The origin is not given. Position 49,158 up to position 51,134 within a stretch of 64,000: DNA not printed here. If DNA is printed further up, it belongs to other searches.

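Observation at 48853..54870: Two paralogous giant 'modular' type IV pilin-like genes, each coupled to a small membrane protein, between priA and comEA-comEC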

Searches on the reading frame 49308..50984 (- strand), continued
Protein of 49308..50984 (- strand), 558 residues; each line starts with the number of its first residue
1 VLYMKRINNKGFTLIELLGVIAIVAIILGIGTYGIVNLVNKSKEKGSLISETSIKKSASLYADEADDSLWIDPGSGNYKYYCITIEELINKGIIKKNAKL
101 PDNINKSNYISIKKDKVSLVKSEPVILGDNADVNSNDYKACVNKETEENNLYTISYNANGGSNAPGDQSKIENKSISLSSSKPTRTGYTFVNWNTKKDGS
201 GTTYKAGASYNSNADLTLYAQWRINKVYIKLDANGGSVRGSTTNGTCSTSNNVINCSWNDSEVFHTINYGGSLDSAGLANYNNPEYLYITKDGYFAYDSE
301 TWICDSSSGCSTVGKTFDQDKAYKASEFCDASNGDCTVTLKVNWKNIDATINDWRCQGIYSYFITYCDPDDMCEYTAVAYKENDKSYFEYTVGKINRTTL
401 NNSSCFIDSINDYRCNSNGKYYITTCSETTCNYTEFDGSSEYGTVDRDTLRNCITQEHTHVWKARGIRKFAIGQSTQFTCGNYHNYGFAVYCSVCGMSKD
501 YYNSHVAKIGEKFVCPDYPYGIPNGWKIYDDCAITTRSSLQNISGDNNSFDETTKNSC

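Call 23: find_encoding_contigs(protein=P0257, flank=10000, max_places=3)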
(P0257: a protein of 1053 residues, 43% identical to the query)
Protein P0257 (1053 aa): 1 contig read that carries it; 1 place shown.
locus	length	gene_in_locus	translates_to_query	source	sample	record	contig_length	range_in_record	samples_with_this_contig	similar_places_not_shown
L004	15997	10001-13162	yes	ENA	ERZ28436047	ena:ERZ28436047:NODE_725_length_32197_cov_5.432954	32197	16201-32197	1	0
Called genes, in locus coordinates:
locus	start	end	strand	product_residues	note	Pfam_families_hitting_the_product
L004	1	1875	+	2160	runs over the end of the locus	PF09479:Flg_new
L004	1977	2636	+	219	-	-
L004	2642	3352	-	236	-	-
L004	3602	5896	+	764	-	PF02190:LON_substr_bdg, PF13401:AAA_22 (faint), PF00004:AAA, PF07724:AAA_2 (weak), PF07728:AAA_5, PF22667:Lon_lid, PF05362:Lon_C, PF13541:ChlI (weak)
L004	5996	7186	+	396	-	PF12733:Cadherin-like (faint)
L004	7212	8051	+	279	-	-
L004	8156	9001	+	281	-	-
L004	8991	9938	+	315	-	PF06144:DNA_pol3_delta, PF21694:DNA_pol3_delta_C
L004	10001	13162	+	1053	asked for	PF07963:N_methyl (weak), PF18998:Flg_new_2 (faint), PF09479:Flg_new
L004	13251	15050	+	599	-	PF00009:GTP_EFTU, PF01926:MMR_HSR1 (weak), PF22042:EF-G_D2 (faint), PF03144:GTP_EFTU_D2, PF14492:EFG_III (weak), PF00679:EFG_C, PF06421:LepA_C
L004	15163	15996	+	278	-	?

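Call 24: find_encoding_contigs(protein=P0191, flank=10000, max_places=3)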
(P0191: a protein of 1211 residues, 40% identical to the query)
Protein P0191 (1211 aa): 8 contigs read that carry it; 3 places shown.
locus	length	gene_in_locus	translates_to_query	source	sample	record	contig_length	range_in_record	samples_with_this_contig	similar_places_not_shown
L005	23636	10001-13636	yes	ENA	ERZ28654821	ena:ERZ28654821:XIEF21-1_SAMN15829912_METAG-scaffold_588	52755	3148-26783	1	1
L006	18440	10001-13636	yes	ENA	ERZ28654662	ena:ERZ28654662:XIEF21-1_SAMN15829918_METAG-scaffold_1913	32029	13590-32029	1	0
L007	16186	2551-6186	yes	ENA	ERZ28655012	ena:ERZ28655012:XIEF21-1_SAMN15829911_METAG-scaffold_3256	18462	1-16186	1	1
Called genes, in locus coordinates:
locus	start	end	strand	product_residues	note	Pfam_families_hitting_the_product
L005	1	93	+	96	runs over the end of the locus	PF04977:DivIC (weak)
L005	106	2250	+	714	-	PF03717:PBP_dimer, PF00905:Transpeptidase, PF03793:PASTA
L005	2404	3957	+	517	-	PF12072:RNase_Y_N, PF00013:KH_1, PF08668:HDOD (weak), PF01966:HD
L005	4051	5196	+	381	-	PF12733:Cadherin-like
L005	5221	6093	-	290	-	PF01297:ZnuA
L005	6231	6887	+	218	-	PF14622:Ribonucleas_3_3, PF00636:Ribonuclease_3, PF00035:dsrm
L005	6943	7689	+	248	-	PF02163:Peptidase_M50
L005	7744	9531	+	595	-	PF00512:HisKA, PF02518:HATPase_c, PF13589:HATPase_c_3 (faint), PF00072:Response_reg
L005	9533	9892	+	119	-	PF01627:Hpt (weak)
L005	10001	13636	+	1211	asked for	PF07963:N_methyl (weak), PF09479:Flg_new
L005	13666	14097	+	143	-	-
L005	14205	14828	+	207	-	-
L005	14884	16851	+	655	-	PF00456:Transketolase_N, PF02779:Transket_pyr, PF22613:Transketolase_C_1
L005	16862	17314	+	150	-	PF01741:MscL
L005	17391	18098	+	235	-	-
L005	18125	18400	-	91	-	-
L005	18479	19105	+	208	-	PF01944:SpoIIM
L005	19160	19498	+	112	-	PF02033:RBFA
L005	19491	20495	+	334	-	PF01368:DHH, PF02272:DHHA1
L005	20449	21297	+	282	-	PF01509:TruB_N, PF16198:TruB_C_2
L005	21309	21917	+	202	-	-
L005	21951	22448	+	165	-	-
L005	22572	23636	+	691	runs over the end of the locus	PF08239:SH3_3 (faint), PF00404:Dockerin_1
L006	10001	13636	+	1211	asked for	PF07963:N_methyl (weak), PF09479:Flg_new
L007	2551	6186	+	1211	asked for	PF07963:N_methyl (weak), PF09479:Flg_new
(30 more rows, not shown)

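Call 26: list_cluster_members(proteins=[P0011, P0068, P0132, P0097])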
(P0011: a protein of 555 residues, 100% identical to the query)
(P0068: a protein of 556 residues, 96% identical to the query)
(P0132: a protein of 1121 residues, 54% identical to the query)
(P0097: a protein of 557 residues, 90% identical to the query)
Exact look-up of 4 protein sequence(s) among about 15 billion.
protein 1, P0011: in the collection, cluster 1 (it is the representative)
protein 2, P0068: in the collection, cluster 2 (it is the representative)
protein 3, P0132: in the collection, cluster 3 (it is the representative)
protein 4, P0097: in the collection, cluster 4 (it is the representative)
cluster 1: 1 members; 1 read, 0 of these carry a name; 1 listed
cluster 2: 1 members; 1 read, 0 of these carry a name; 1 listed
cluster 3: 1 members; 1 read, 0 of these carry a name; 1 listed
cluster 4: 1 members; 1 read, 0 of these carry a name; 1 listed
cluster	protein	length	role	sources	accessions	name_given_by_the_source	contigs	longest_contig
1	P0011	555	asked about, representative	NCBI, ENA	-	-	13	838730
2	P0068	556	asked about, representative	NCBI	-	-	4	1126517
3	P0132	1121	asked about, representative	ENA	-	-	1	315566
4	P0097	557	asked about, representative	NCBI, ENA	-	-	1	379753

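Call 35: find_encoding_contigs(protein=P0122, flank=8000, max_places=2)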
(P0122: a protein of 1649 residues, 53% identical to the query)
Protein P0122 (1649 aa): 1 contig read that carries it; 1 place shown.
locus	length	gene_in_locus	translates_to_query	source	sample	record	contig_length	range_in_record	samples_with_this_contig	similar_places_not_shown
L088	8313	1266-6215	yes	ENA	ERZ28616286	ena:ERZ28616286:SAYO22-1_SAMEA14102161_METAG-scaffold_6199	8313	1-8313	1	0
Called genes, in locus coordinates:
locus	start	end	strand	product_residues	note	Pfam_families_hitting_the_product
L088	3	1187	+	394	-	?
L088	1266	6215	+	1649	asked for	PF07963:N_methyl (faint), PF09479:Flg_new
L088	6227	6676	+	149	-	-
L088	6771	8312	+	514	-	?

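Call 36: find_encoding_contigs(protein=P0123, flank=8000, max_places=2)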
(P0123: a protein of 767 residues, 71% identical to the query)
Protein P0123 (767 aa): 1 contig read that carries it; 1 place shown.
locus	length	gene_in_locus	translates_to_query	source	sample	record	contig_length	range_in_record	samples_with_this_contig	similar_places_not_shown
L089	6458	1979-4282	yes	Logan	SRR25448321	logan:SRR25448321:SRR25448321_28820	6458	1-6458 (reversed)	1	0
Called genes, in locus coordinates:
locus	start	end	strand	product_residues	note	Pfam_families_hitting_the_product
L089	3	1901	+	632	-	?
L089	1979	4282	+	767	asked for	PF07963:N_methyl (weak)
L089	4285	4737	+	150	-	-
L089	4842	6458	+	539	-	?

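Call 37: find_encoding_contigs(protein=P0068, flank=8000, max_places=2)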
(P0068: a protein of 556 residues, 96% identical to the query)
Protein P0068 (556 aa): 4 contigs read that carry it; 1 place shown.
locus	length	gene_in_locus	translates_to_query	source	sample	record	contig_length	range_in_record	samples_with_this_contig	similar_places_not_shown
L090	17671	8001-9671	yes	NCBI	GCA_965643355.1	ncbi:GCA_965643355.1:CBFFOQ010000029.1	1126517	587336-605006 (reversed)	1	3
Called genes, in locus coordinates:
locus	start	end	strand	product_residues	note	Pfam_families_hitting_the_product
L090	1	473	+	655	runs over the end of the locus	PF00456:Transketolase_N, PF02779:Transket_pyr, PF22613:Transketolase_C_1, PF02780:Transketolase_C (weak)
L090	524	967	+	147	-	PF10747:SirA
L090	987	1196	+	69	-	-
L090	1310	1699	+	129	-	-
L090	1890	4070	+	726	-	PF17764:PriA_3primeBD, PF00270:DEAD, PF04851:ResIII, PF18319:Zn_ribbon_PriA, PF00271:Helicase_C, PF18074:PriA_C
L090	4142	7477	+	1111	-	PF07963:N_methyl (weak), PF09479:Flg_new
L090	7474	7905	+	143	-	-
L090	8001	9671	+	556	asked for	PF07963:N_methyl (weak), PF09479:Flg_new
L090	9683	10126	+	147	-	-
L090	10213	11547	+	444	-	PF12733:Cadherin-like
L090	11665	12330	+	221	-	-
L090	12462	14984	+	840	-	PF08239:SH3_3 (faint), PF12733:Cadherin-like (faint), PF00404:Dockerin_1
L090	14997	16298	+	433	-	PF12733:Cadherin-like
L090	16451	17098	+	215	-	PF10531:SLBB, PF22461:SLBB_2 (weak), PF00633:HHH, PF12836:HHH_3, PF14520:HHH_5 (faint)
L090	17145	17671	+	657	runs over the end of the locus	PF13567:DUF4131, PF03772:Competence, PF00753:Lactamase_B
